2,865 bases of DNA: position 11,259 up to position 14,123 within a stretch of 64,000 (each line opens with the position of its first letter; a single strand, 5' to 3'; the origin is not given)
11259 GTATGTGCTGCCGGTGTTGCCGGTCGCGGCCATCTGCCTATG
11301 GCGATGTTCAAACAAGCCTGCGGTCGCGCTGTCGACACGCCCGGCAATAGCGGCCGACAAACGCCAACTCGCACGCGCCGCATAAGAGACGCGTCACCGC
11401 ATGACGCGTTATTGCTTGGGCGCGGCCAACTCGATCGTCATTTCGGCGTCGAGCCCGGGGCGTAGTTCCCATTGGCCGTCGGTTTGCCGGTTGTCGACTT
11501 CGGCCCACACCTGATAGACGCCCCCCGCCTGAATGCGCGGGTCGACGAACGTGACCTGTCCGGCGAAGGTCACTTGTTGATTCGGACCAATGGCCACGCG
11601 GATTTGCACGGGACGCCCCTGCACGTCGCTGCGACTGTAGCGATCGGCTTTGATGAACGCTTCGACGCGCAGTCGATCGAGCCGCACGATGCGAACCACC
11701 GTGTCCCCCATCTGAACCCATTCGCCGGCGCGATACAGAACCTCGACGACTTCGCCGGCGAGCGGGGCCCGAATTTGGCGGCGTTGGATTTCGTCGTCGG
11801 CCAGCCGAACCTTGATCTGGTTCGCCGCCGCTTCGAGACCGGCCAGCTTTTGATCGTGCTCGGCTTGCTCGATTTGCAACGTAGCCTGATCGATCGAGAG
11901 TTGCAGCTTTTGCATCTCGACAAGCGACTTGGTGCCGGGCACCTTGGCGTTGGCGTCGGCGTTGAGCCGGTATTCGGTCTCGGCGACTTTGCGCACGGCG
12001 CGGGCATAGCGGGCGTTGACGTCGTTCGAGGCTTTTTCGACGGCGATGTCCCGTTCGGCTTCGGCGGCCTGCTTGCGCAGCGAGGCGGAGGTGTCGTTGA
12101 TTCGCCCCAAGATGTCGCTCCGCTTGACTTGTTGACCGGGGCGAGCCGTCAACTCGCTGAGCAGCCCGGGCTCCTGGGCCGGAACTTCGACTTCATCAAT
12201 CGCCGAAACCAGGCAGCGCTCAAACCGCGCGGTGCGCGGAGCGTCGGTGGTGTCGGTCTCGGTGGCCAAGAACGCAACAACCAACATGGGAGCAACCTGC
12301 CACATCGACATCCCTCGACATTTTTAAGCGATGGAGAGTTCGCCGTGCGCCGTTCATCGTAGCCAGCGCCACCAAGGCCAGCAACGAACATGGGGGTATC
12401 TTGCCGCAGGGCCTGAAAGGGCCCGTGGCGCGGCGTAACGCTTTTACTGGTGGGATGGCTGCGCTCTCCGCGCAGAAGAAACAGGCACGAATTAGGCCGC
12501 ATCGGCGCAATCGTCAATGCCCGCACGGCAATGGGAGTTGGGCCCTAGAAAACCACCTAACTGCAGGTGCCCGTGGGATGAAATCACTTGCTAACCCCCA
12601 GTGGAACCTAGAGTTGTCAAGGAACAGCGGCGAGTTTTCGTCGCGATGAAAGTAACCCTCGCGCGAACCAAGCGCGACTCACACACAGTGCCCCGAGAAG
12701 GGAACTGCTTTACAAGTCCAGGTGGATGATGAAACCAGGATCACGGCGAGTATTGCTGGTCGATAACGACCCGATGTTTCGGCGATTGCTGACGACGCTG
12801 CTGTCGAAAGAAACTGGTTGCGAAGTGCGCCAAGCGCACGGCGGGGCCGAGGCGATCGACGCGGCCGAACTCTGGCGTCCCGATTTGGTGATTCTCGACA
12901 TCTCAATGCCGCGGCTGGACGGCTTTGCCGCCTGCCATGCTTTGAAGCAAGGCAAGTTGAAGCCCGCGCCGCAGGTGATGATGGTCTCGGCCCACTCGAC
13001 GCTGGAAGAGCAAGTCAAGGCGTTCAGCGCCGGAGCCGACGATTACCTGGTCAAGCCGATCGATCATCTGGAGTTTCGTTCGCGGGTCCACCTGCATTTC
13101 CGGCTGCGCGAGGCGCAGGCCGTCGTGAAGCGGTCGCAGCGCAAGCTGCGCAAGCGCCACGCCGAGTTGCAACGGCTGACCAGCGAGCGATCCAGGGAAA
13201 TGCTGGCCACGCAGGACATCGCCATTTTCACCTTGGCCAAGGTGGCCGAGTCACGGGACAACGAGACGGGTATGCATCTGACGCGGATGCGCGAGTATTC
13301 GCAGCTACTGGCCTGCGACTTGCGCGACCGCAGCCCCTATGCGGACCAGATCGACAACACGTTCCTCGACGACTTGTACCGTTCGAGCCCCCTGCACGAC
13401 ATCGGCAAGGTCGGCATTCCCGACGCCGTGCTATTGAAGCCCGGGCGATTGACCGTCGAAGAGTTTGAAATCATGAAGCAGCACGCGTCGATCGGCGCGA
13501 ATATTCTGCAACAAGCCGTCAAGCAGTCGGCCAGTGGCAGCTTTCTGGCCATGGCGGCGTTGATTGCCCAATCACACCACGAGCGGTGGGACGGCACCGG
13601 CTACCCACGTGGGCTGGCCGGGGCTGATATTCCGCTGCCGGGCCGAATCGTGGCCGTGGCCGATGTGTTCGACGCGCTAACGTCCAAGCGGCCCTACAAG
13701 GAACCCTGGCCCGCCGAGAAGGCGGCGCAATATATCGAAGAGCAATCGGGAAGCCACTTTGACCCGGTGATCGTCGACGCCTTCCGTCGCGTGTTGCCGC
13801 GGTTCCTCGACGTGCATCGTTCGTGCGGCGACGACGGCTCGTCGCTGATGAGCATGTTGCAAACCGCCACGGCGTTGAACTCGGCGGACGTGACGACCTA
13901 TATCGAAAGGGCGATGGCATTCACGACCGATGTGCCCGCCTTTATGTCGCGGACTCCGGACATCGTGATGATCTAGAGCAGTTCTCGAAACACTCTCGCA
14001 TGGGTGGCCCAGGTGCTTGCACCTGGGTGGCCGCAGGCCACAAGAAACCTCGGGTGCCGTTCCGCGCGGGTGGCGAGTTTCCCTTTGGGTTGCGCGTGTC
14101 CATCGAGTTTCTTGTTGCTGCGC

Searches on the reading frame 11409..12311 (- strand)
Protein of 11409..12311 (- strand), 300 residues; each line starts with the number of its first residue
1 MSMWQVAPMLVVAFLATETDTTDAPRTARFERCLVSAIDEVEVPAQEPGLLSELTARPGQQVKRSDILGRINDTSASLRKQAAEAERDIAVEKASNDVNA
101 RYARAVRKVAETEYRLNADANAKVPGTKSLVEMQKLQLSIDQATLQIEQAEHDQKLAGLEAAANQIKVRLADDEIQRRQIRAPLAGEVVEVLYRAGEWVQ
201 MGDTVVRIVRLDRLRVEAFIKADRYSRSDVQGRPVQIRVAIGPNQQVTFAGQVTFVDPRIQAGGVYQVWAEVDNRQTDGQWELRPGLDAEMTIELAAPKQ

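Call 6: search_protein_families(library=pfam, proteins=[window:11409-12311:-], max_evalue=0.001)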
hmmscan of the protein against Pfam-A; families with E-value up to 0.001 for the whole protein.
window:11409-12311:- (300 aa): 4 families
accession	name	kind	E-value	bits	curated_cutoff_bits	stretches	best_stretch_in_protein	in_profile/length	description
PF13437.12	HlyD_3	-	2.7e-16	60.6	22.2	1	179-286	1-106/106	HlyD family secretion protein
PF16576.10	HlyD_D23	-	7.4e-14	52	30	1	128-276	77-205/214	Barrel-sandwich domain of CusB or HlyD membrane-fusion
PF00364.28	Biotin_lipoyl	-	5.6e-06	26.5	22.1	0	179-208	44-73/73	Biotin-requiring enzyme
PF13533.13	Biotin_lipoyl_2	-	0.00072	19.8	29.8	0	179-203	2-26/32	Biotin-lipoyl like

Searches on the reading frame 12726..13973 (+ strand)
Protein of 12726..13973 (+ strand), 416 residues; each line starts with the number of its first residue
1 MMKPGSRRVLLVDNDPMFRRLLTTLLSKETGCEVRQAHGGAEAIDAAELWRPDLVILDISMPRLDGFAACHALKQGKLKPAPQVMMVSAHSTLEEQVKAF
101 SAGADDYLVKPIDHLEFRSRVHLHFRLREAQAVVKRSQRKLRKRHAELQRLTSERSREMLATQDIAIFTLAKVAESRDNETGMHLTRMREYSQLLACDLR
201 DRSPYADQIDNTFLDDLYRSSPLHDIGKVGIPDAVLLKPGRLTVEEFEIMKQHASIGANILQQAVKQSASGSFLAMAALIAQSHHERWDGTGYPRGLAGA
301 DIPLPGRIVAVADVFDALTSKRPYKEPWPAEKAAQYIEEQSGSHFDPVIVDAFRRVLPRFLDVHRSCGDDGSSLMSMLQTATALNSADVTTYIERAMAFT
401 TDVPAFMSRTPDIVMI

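Call 6: search_protein_families(library=pfam, proteins=[window:12726-13973:+], max_evalue=0.001)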
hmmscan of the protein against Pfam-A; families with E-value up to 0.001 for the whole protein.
window:12726-13973:+ (416 aa): 3 families
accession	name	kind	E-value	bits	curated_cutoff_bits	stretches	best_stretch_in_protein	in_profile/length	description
PF13487.12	HD_5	-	2.2e-33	115.9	27.2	1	173-348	6-169/170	HD domain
PF00072.30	Response_reg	-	4e-27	95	30.2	1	9-121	1-110/111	Response regulator receiver domain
PF01966.28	HD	-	1e-16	61.7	22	1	184-317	4-115/116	HD domain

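Call 43: search_protein_families(library=ncbifam, proteins=[window:12726-13973:+], max_evalue=0.001)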
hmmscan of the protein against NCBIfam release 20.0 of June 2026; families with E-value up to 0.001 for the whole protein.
window:12726-13973:+ (416 aa): 95 families (the best 25 are shown)
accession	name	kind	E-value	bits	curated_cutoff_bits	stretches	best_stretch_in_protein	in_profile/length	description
NF053512.1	nitric_RR_NosR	exception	3.7e-41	141.5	400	1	9-362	1-359/422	response regulator c-di-GMP phosphodiesterase, NosR family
NF007135.0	PRK09581.1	equivalog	2e-25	89.5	474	1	8-168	4-161/457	PleD family two-component system response regulator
NF045944.1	ResRegRpaBCyano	equivalog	7.5e-25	87.6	330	1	10-139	1-126/229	response regulator transcription factor RpaB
NF008469.0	PRK11361.1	equivalog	2.5e-22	79.2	714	1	6-172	4-166/461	acetoacetate metabolism transcriptional regulator AtoC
NF008318.0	PRK11107.1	equivalog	2.2e-20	72.3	890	1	8-137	669-797/920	two-component sensor histidine kinase BarA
NF041733.1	resp_reg_CseB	equivalog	2.3e-20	73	350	1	8-140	2-130/228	two-component system response regulator CseB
NF040689.1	MtrAB_MtrA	equivalog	3.2e-20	72.4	300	1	9-132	1-120/219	MtrAB system response regulator MtrA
NF001965.0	PRK00742.1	subfamily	4.8e-19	68.8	293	1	8-150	5-150/357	chemotaxis-specific protein-glutamate methyltransferase CheB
NF045991.1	RespRegCtrARhodob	equivalog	1e-18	67.9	350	1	8-127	2-118/224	response regulator transcription factor CtrA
TIGR02154.1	PhoB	equivalog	1.5e-18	66.9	296.2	1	6-132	2-127/226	phosphate regulon transcriptional regulator PhoB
TIGR02875.1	spore_0_A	equivalog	5.7e-18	65.1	200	1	8-138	4-133/262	sporulation transcription factor Spo0A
NF007935.0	PRK10651.1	equivalog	7.5e-18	64.5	250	1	5-122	5-121/216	two-component system response regulator NarL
NF041866.1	EpsW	equivalog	9.4e-18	64.1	200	1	2-123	1-123/131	exopolysaccharide biosynthesis response regulator EpsW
TIGR01387.1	cztR_silR_copR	subfamily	9.6e-18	64.6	279.2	1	9-141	1-130/218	heavy metal response regulator transcription factor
NF008677.0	PRK11697.1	equivalog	1.5e-17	63.8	246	1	8-168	3-155/238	two-component system response regulator BtsR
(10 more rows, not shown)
